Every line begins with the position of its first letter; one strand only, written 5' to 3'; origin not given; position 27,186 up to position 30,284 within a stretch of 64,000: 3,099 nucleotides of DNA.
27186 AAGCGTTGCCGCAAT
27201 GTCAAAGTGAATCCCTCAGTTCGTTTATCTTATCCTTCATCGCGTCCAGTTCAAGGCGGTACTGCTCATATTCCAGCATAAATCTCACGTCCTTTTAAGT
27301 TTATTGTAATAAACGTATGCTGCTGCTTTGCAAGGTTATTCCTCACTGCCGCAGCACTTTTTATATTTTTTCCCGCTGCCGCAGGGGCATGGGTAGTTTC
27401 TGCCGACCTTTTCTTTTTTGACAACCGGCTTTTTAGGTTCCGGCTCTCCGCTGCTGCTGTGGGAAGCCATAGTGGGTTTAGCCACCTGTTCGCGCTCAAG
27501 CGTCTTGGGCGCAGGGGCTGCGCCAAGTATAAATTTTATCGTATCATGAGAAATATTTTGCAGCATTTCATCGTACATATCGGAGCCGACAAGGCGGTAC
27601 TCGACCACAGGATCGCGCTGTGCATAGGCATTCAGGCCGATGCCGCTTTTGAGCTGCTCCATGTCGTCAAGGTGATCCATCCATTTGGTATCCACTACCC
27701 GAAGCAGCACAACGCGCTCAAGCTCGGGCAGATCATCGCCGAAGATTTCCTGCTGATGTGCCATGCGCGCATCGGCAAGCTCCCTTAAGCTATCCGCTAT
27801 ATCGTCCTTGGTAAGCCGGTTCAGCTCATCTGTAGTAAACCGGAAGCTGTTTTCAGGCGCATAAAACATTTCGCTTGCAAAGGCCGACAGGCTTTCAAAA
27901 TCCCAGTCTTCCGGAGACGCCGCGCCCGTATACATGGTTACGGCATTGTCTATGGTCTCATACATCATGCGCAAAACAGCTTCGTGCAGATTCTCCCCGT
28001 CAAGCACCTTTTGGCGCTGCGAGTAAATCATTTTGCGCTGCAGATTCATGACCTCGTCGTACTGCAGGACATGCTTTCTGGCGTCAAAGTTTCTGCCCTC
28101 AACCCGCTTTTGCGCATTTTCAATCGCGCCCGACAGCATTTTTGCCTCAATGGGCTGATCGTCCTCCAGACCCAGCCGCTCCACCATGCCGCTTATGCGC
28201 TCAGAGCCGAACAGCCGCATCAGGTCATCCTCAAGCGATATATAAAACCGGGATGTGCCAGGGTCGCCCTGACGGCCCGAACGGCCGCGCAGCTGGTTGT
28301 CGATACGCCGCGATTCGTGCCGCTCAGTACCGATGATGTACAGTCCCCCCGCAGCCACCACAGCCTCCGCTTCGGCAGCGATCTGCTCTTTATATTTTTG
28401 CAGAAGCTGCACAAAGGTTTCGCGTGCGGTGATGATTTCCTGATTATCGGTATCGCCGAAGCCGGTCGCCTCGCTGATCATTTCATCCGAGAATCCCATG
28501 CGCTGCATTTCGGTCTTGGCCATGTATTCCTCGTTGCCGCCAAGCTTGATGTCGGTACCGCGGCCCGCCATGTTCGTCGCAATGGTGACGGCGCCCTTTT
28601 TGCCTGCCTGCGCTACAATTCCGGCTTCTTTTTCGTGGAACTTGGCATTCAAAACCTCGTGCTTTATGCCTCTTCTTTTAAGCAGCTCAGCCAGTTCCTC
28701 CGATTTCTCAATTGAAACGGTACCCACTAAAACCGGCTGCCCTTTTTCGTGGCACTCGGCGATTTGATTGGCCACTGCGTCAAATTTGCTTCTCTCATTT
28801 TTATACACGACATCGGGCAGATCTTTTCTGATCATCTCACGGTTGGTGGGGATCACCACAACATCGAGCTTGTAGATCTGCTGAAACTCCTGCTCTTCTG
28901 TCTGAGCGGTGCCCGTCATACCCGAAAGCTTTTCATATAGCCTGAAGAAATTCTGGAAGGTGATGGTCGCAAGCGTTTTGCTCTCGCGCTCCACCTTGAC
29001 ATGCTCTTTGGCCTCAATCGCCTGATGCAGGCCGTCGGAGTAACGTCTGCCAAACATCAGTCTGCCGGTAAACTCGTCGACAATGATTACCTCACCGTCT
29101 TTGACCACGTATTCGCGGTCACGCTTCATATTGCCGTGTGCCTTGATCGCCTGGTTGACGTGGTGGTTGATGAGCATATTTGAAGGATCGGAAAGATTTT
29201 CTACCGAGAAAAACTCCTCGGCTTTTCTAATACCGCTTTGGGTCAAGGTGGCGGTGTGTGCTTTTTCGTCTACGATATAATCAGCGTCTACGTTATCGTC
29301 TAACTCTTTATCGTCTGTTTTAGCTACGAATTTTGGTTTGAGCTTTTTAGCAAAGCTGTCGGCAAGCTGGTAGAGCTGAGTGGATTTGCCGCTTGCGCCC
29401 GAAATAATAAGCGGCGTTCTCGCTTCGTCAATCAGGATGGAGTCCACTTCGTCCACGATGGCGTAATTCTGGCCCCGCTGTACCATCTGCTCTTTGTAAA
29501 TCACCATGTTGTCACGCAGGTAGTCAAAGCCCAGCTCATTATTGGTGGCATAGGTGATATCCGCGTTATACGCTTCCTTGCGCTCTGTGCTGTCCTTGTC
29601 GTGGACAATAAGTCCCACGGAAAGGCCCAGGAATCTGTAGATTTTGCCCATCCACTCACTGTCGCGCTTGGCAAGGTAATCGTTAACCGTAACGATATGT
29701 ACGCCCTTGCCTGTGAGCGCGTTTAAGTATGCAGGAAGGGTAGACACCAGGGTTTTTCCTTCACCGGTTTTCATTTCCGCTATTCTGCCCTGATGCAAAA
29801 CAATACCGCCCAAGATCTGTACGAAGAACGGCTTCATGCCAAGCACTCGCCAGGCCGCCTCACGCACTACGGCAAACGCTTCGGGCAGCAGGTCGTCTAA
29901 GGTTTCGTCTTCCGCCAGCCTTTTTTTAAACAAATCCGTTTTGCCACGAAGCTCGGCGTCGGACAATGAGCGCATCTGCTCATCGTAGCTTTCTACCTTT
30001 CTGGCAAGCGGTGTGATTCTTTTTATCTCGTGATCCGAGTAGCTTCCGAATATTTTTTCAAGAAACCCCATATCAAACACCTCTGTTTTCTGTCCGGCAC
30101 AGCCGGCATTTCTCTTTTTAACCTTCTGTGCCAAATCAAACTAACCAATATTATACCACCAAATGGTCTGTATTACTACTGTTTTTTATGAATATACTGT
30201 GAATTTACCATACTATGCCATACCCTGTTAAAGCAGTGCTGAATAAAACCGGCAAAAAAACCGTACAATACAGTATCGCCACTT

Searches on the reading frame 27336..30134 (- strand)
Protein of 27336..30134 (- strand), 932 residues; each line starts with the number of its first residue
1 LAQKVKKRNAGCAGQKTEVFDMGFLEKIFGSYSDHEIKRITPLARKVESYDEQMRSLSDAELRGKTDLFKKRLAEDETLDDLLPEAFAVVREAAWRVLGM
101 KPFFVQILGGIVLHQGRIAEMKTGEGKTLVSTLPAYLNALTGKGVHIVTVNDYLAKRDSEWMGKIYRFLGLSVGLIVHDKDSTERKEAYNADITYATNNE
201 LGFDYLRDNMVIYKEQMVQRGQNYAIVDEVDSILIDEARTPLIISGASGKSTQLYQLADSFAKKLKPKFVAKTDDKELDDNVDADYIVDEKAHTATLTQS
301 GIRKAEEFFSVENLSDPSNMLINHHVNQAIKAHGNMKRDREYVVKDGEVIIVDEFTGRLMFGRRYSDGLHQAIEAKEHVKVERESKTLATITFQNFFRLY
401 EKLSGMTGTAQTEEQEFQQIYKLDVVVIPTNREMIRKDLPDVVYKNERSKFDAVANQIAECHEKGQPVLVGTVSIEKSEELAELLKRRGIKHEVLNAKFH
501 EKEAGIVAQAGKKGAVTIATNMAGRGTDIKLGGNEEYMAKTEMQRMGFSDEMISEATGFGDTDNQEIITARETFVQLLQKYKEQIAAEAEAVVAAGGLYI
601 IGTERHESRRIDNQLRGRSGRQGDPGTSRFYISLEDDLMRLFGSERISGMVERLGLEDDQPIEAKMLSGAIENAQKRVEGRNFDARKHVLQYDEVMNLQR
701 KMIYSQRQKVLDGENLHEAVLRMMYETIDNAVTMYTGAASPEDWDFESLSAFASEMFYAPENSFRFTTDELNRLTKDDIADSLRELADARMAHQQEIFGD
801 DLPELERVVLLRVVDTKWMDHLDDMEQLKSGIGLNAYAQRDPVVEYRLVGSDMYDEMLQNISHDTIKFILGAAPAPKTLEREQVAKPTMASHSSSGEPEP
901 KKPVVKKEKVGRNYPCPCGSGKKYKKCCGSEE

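Call 66: search_protein_families(library=pfam, proteins=[window:27336-30134:-], max_evalue=0.00001)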
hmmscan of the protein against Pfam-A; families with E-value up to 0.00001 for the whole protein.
window:27336-30134:- (932 aa): 6 families
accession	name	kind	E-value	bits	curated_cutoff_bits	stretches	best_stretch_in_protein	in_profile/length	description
PF07517.20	SecA_DEAD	-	8.6e-132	439.2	24.6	1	25-418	1-290/290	SecA DEAD-like domain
PF21090.3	P-loop_SecA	-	3.7e-96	321.1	27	1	434-659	2-205/205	SecA P-loop domain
PF07516.18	SecA_SW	-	8.3e-66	222.3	26.7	1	661-870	1-197/200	SecA Wing and Scaffold domain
PF01043.26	SecA_PP_bind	-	1.6e-40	138.5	23.5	1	250-374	1-110/110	SecA preprotein cross-linking domain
PF02810.21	SEC-C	-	2.6e-07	30.8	20.4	1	912-929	1-18/19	SEC-C motif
PF00270.35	DEAD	-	1.1e-06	28.9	26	1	118-235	18-131/167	DEAD/DEAH box helicase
